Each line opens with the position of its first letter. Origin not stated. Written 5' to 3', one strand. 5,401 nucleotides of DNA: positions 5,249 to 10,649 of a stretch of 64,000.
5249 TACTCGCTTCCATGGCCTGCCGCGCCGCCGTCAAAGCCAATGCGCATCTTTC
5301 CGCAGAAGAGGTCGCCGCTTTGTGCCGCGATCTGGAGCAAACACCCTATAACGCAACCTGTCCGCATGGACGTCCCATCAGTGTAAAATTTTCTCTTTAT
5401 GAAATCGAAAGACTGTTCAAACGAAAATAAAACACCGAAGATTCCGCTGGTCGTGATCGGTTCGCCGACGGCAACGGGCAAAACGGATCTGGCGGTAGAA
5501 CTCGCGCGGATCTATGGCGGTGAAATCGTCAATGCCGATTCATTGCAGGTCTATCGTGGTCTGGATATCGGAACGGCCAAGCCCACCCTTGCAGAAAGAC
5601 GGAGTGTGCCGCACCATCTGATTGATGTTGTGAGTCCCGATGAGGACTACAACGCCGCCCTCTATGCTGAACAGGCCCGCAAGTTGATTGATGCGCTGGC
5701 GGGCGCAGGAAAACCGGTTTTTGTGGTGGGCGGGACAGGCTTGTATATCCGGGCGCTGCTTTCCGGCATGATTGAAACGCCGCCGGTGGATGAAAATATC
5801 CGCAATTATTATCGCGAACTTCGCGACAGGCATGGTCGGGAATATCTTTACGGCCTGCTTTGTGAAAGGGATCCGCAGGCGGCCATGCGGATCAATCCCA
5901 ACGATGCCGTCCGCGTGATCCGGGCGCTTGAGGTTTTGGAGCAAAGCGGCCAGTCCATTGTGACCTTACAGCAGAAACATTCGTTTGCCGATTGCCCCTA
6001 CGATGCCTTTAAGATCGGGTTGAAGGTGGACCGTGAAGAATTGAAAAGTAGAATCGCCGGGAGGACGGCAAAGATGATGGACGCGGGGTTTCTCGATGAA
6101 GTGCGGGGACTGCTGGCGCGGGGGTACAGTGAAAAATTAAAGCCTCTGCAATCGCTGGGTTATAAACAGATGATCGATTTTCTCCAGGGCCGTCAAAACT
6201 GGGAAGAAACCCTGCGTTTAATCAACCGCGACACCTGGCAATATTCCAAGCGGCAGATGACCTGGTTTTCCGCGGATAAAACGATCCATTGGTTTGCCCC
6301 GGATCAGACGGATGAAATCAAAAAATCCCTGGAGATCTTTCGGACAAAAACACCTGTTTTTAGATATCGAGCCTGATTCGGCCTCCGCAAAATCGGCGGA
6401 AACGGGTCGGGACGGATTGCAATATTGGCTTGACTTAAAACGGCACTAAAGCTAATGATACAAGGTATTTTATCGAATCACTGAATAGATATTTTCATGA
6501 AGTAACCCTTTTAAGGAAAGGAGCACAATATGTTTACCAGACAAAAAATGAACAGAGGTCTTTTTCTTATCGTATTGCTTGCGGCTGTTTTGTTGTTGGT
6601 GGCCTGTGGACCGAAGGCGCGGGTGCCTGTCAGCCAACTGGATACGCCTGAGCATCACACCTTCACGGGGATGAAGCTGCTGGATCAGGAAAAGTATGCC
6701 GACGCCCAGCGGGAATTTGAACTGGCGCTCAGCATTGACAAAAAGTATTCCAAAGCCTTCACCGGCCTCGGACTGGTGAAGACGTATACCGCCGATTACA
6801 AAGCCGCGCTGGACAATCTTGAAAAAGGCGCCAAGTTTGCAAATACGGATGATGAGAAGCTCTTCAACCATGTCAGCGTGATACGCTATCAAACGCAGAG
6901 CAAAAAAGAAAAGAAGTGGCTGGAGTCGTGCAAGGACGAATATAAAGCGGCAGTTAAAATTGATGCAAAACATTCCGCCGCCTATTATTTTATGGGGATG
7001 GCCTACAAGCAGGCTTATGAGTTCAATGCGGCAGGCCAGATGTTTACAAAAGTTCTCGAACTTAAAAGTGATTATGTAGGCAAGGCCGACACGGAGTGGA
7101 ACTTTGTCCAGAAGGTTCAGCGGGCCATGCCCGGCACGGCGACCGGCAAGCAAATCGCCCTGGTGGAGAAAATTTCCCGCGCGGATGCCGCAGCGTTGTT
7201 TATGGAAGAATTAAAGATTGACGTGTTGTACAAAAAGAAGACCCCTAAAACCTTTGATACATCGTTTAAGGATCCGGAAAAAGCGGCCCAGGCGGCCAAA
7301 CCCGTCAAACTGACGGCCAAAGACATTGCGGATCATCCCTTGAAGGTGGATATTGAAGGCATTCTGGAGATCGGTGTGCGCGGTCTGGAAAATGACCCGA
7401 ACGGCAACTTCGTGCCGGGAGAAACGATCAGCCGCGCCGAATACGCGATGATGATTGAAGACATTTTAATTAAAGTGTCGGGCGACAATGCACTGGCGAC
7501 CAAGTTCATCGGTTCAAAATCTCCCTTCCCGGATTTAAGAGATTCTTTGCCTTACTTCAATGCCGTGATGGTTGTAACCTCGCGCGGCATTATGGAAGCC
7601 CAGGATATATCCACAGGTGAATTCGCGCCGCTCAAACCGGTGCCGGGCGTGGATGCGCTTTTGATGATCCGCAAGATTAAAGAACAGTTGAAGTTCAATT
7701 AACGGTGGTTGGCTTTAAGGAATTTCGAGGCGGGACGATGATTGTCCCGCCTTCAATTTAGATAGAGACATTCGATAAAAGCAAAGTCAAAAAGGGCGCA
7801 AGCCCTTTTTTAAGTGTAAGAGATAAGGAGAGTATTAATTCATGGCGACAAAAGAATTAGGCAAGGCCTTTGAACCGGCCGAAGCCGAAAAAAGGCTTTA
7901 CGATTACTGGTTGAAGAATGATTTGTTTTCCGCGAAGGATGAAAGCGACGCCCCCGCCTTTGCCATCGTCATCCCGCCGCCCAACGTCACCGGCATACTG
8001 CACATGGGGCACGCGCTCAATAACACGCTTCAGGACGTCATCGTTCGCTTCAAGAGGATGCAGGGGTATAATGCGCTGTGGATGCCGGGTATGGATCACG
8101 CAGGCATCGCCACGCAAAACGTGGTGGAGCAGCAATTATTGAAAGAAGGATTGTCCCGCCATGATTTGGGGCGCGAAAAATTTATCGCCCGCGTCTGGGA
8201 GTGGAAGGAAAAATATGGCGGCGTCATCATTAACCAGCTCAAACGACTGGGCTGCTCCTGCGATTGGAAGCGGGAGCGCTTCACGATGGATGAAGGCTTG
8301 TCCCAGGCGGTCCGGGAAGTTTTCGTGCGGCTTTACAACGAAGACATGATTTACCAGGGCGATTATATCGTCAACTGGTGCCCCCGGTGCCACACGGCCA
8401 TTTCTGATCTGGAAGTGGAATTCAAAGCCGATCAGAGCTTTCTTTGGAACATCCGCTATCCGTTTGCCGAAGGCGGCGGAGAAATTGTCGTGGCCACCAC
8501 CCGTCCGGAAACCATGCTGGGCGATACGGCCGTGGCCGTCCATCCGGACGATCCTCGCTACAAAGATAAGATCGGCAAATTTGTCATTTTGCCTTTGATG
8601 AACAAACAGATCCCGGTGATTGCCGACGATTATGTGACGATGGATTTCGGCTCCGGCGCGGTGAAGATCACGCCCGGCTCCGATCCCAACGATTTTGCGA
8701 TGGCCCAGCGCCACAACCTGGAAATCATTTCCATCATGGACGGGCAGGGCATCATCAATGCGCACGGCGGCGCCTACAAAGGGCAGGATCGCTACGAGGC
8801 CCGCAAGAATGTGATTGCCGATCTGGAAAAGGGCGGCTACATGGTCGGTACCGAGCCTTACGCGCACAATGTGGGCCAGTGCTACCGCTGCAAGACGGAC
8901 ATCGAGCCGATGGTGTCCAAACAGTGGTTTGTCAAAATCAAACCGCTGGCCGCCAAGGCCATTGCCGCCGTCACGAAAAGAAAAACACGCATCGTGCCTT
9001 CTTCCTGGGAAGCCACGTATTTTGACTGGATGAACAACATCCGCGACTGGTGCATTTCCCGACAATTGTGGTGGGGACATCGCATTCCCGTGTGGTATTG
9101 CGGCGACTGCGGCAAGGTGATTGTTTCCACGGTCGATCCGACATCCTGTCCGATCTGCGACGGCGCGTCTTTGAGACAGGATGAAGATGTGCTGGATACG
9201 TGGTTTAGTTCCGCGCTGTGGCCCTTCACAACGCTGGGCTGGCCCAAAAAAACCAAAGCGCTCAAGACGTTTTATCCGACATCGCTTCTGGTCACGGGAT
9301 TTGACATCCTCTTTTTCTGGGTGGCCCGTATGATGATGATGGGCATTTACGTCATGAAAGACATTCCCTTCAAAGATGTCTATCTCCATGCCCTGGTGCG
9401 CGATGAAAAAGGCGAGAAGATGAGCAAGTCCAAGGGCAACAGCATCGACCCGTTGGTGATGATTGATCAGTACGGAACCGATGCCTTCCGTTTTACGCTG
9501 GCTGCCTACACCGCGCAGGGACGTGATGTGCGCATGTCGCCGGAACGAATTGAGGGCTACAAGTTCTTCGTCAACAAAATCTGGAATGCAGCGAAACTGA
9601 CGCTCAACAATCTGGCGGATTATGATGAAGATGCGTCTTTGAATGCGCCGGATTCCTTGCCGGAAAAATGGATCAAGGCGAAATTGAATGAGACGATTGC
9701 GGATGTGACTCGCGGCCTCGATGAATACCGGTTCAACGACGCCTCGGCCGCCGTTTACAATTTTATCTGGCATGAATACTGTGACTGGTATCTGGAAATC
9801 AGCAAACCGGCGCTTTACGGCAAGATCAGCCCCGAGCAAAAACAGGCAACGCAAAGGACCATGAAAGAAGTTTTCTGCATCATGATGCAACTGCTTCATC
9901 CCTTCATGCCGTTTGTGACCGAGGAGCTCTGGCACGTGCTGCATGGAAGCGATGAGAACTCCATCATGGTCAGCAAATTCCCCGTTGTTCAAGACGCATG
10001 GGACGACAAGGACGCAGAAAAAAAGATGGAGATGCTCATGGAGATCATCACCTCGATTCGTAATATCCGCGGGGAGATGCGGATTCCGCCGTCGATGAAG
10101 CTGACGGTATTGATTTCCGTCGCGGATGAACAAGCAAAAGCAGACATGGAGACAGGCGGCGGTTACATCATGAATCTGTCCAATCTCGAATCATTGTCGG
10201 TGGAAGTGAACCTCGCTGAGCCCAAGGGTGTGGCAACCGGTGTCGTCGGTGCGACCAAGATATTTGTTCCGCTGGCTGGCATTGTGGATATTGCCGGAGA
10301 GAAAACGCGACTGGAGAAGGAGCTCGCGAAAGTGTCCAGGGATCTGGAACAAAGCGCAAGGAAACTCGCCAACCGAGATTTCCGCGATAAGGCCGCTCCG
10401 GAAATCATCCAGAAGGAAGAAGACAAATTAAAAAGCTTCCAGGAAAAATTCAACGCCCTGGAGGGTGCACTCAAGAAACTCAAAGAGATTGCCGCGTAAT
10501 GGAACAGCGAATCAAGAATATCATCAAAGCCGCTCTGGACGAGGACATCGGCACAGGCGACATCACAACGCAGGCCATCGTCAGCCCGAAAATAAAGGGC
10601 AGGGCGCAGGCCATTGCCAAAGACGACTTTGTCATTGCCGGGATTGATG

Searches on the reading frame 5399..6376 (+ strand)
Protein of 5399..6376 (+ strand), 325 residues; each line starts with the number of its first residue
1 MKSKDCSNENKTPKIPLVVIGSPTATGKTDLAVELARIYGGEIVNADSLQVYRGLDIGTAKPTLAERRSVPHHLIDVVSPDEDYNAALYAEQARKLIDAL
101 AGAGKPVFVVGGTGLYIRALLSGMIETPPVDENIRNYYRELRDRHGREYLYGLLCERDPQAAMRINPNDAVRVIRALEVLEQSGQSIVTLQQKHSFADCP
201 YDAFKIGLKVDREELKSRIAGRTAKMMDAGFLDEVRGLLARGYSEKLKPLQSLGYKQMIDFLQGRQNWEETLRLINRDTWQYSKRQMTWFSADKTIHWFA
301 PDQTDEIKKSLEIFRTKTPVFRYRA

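Call 43: search_protein_families(library=pfam, proteins=[window:5399-6376:+], max_evalue=0.00001)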
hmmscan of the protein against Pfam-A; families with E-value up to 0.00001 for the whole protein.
window:5399-6376:+ (325 aa): 2 families
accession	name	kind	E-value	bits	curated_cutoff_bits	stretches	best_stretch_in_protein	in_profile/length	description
PF01715.23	IPPT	-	7.7e-83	278.3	23.6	1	50-291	1-241/243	IPP transferase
PF01745.22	IPT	-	4.5e-07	29.9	20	0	19-69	5-55/233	Isopentenyl transferase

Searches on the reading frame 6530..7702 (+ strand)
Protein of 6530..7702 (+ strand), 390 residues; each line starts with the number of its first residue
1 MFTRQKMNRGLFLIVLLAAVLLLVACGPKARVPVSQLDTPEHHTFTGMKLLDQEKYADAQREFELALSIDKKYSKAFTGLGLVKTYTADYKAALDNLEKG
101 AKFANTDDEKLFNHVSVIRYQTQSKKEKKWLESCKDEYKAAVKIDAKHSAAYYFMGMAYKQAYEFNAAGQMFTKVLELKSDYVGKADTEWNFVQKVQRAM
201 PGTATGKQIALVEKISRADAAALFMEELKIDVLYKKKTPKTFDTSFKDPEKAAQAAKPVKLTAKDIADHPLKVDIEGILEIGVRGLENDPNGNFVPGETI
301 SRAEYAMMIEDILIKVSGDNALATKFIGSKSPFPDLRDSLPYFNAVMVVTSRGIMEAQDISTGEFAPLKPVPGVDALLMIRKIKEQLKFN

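Call 43: search_protein_families(library=pfam, proteins=[window:6530-7702:+], max_evalue=0.00001)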
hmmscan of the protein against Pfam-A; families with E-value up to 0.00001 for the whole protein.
window:6530-7702:+ (390 aa): 1 family
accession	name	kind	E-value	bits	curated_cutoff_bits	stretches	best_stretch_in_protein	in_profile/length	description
PF00395.25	SLH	-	4.6e-07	30.1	20.8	0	289-306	27-44/44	S-layer homology domain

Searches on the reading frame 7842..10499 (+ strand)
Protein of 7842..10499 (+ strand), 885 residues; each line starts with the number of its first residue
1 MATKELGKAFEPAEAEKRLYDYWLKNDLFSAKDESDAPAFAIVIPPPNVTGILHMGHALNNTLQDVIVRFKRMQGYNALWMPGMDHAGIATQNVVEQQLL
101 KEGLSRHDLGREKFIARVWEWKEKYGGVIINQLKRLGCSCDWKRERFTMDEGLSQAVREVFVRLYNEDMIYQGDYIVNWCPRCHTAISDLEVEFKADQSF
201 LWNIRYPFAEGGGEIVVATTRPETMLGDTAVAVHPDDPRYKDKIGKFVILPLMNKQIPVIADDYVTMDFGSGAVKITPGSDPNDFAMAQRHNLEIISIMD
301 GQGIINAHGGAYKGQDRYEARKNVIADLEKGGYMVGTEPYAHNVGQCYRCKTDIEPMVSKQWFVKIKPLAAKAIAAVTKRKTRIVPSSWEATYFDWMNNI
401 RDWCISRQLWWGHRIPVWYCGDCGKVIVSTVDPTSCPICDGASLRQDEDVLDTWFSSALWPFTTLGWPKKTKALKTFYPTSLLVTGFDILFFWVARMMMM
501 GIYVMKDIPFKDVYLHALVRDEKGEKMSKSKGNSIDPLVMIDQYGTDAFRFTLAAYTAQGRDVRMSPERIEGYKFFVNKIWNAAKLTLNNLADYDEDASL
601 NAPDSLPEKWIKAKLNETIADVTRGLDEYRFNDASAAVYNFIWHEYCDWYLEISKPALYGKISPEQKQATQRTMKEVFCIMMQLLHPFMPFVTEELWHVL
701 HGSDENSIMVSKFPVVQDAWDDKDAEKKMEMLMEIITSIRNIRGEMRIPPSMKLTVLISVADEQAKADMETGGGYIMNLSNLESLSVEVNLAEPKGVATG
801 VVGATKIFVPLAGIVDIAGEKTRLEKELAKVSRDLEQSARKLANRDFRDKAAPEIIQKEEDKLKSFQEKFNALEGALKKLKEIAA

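Call 43: search_protein_families(library=pfam, proteins=[window:7842-10499:+], max_evalue=0.00001)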
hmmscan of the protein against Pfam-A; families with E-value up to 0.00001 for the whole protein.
window:7842-10499:+ (885 aa): 5 families
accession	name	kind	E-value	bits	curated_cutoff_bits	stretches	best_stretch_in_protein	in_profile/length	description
PF00133.28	tRNA-synt_1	-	7.5e-149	496.4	22.7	1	19-566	2-414/414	tRNA synthetases class I (I, L, M and V)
PF08264.19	Anticodon_1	-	1.3e-45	155.3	25.1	1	608-757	1-147/148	Anticodon-binding domain of tRNA ligase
PF09334.17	tRNA-synt_1g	-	8.2e-23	81.2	20.1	2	47-193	8-136/391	tRNA synthetases class I (M)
PF10458.14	Val_tRNA-synt_C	-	1.1e-15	58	25.9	1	816-881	1-66/66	Valyl tRNA synthetase tRNA binding arm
PF13603.12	tRNA-synt_1_2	-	1.8e-12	47.6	25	1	244-301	85-142/185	Leucyl-tRNA synthetase, editing domain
